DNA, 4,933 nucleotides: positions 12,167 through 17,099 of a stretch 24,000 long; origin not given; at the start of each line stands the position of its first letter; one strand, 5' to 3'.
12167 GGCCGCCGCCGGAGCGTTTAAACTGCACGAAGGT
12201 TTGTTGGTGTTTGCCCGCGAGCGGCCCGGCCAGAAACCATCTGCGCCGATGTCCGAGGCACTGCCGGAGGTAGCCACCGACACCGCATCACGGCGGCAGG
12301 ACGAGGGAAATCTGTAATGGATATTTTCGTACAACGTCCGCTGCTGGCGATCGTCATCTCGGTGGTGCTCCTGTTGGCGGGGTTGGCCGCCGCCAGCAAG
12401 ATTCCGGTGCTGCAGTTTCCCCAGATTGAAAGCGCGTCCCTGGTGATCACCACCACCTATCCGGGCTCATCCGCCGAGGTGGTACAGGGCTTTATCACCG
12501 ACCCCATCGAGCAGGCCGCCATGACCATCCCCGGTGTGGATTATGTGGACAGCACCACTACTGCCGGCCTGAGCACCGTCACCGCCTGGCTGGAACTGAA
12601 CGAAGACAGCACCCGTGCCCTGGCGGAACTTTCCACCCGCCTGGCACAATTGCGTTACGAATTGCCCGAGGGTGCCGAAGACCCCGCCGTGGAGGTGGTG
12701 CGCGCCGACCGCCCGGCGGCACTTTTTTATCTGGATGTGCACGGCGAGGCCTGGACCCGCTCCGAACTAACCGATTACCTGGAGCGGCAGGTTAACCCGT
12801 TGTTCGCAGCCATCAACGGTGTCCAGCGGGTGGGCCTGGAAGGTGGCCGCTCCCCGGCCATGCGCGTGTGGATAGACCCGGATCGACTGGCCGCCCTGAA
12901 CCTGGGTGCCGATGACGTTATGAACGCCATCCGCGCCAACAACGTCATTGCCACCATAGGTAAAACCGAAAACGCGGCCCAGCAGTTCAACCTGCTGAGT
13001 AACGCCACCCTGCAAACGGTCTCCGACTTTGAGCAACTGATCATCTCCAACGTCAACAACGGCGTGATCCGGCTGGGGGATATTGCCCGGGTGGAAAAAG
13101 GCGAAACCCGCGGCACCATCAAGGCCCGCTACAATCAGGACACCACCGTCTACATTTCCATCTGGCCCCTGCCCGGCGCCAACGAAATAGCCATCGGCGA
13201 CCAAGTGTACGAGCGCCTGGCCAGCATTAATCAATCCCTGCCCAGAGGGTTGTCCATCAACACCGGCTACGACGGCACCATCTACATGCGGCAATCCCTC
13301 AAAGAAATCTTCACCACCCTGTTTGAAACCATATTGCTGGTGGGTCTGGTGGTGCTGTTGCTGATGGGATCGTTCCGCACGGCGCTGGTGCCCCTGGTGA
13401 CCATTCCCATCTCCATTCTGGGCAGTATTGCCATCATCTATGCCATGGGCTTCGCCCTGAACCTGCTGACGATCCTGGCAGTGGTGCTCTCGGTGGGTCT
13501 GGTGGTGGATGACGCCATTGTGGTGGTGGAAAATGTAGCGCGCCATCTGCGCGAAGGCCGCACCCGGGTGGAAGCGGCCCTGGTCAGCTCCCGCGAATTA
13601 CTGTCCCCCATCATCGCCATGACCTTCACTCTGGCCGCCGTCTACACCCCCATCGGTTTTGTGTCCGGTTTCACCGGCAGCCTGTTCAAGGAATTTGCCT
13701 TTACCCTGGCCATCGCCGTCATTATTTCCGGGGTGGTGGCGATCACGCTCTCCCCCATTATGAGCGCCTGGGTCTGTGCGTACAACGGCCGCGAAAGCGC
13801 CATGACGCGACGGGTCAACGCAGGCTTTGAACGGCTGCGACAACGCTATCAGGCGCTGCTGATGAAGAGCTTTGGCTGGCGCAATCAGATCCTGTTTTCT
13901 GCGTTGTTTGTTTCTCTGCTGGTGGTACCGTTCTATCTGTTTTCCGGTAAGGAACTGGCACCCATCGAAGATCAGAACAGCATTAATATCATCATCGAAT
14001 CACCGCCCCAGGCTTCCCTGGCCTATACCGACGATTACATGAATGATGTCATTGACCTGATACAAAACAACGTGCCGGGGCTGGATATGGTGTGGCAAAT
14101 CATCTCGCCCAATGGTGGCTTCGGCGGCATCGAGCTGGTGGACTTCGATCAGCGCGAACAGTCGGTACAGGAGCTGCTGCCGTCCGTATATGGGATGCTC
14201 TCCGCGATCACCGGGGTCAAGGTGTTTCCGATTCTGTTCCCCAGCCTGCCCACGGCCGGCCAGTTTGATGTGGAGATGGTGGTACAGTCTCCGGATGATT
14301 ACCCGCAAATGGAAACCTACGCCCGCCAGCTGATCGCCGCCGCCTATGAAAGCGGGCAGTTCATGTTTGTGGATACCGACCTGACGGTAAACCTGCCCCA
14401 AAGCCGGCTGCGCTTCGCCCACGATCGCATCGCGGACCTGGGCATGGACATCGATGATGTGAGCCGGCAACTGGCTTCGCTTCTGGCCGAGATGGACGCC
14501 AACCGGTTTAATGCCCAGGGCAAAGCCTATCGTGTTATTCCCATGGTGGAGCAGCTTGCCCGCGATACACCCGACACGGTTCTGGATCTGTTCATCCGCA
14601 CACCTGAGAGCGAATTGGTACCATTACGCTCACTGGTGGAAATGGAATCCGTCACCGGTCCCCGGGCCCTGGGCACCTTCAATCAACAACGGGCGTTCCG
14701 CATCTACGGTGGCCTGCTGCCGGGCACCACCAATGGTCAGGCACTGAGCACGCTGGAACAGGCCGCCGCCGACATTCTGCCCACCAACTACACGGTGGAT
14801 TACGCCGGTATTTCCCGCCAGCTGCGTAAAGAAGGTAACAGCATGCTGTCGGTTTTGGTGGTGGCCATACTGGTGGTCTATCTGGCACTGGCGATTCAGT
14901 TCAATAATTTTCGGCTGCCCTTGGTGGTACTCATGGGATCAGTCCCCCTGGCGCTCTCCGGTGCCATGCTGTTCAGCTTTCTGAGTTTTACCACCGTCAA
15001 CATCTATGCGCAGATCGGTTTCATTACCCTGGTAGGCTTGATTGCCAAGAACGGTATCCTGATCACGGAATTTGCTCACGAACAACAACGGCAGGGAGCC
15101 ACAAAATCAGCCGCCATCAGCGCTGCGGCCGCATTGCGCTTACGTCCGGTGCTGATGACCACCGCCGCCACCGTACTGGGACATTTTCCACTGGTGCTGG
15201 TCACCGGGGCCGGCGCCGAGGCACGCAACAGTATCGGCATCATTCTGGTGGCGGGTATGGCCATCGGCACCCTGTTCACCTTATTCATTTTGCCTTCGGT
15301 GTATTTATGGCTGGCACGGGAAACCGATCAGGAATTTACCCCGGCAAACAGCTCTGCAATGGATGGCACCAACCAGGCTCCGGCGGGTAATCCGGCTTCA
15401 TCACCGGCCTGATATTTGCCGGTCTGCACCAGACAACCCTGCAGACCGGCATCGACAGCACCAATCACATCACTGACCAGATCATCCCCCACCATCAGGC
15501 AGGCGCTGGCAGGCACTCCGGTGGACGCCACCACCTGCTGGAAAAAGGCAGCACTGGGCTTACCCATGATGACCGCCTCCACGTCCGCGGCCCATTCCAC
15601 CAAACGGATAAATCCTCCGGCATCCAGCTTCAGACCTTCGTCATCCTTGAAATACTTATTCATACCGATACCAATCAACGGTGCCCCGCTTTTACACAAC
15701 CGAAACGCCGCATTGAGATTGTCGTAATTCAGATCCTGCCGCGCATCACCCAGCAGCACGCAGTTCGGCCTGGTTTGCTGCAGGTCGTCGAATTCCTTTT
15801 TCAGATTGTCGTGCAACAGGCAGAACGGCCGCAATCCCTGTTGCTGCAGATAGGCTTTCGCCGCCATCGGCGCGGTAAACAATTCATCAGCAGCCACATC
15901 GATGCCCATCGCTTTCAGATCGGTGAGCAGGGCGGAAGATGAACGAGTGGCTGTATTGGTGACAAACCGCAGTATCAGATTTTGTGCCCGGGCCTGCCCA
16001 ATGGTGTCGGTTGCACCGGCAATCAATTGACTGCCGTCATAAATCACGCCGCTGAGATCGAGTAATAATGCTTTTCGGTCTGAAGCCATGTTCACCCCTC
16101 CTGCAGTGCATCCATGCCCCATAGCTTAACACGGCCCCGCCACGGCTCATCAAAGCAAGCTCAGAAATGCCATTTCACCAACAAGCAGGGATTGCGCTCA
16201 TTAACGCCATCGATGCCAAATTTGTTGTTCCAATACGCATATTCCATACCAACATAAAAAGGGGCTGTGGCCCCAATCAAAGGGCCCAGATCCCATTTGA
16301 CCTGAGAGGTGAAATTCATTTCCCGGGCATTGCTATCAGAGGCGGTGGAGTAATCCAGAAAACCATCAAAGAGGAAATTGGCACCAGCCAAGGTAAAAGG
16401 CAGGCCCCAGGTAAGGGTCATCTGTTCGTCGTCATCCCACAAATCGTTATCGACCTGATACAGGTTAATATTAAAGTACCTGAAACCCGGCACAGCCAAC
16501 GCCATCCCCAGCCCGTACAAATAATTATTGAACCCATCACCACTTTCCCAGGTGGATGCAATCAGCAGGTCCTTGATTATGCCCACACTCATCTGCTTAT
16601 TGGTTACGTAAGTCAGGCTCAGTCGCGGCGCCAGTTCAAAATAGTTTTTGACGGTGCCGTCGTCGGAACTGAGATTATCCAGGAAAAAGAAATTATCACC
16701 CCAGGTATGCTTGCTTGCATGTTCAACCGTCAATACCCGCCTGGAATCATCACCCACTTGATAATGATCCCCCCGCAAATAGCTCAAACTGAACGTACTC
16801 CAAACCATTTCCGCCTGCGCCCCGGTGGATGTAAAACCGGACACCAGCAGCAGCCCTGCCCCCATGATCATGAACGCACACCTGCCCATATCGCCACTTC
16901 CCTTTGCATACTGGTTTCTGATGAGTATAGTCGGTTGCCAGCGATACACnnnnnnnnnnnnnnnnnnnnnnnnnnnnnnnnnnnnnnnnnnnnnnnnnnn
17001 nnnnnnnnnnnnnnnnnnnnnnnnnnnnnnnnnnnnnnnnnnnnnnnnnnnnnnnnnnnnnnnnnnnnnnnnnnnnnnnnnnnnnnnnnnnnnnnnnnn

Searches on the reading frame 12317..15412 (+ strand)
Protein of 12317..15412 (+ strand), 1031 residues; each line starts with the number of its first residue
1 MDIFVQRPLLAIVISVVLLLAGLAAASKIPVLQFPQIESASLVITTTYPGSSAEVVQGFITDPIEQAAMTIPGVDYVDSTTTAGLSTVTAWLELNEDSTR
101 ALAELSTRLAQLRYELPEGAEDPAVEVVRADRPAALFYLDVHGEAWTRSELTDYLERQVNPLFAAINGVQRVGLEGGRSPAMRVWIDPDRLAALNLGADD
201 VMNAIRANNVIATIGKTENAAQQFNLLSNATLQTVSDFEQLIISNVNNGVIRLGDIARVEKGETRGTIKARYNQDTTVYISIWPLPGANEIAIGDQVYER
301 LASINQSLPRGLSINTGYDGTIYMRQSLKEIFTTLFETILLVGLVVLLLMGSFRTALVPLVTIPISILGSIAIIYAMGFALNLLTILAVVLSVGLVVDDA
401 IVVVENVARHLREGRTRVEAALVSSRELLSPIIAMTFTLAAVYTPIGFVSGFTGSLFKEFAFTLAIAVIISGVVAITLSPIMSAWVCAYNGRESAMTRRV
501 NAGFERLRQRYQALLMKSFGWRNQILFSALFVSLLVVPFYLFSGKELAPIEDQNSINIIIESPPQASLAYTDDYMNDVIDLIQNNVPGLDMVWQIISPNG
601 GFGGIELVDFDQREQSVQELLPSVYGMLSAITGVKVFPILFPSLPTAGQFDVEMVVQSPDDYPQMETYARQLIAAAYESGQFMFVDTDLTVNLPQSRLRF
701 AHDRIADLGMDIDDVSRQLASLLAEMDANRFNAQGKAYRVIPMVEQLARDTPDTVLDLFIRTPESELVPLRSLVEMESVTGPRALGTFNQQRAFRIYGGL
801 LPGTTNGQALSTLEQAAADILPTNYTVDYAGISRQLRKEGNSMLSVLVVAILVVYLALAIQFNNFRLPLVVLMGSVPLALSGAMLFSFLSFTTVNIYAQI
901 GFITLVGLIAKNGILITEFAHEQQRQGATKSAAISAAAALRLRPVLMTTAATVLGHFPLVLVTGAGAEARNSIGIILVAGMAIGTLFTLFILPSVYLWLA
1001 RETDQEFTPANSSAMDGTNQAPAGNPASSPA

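Call 11: search_protein_families(library=pfam, proteins=[window:12317-15412:+], max_evalue=0.0001)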
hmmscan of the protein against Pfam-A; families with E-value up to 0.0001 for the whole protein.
window:12317-15412:+ (1031 aa): 3 families
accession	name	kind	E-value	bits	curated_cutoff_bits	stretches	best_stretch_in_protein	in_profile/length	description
PF00873.25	ACR_tran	-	3.2e-243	810.2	28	1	2-999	3-1020/1021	AcrB/AcrD/AcrF family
PF03176.21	MMPL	-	2e-12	47.2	20.5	1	310-485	121-301/333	MMPL family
PF02355.23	SecD_SecF_C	-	5.8e-05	23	20.5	0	832-1001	25-188/189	Protein export membrane protein SecD/SecF, C-terminal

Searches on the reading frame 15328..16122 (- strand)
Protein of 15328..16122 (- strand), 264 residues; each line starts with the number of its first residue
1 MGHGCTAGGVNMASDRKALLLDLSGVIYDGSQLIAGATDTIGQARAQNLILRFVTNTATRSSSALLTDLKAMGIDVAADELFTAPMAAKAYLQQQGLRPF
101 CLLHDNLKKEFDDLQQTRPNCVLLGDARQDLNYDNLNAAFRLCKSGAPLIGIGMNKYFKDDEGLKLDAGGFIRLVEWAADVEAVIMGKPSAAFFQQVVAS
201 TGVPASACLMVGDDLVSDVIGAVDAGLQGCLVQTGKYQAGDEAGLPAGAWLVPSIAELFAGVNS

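Call 11: search_protein_families(library=pfam, proteins=[window:15328-16122:-], max_evalue=0.0001)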
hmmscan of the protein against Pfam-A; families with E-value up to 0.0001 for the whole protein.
window:15328-16122:- (264 aa): 4 families
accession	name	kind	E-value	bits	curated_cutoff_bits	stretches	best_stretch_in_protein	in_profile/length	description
PF13344.12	Hydrolase_6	-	2e-19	69.9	27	1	20-114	2-98/101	Haloacid dehalogenase-like hydrolase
PF13242.12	Hydrolase_like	-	2.9e-18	66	22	1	186-258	2-75/75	HAD-hyrolase-like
PF00702.32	Hydrolase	-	2.8e-11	44.6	26.4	1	17-226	2-191/191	haloacid dehalogenase-like hydrolase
PF13419.12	HAD_2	-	7.4e-05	23.4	23.8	0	181-230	128-176/178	Haloacid dehalogenase-like hydrolase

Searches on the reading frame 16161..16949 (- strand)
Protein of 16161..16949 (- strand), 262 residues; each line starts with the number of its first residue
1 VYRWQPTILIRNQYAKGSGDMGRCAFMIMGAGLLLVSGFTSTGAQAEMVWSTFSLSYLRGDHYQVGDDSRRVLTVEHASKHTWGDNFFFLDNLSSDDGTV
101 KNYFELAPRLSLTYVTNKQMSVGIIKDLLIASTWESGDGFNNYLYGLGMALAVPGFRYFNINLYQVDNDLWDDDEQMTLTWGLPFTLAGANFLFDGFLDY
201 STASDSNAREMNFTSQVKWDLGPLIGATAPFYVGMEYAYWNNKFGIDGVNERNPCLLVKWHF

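Call 11: search_protein_families(library=pfam, proteins=[window:16161-16949:-], max_evalue=0.0001)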
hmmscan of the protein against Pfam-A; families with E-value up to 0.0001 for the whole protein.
window:16161-16949:- (262 aa): 2 families
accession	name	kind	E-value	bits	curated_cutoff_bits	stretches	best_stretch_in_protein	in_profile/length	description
PF03502.19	Channel_Tsx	-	3.8e-11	43.7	27.2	1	65-245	20-221/244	Nucleoside-specific channel-forming protein, Tsx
PF16412.11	DUF5020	-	2e-07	31.4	36.7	1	70-262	23-212/212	Domain of unknown function (DUF5020)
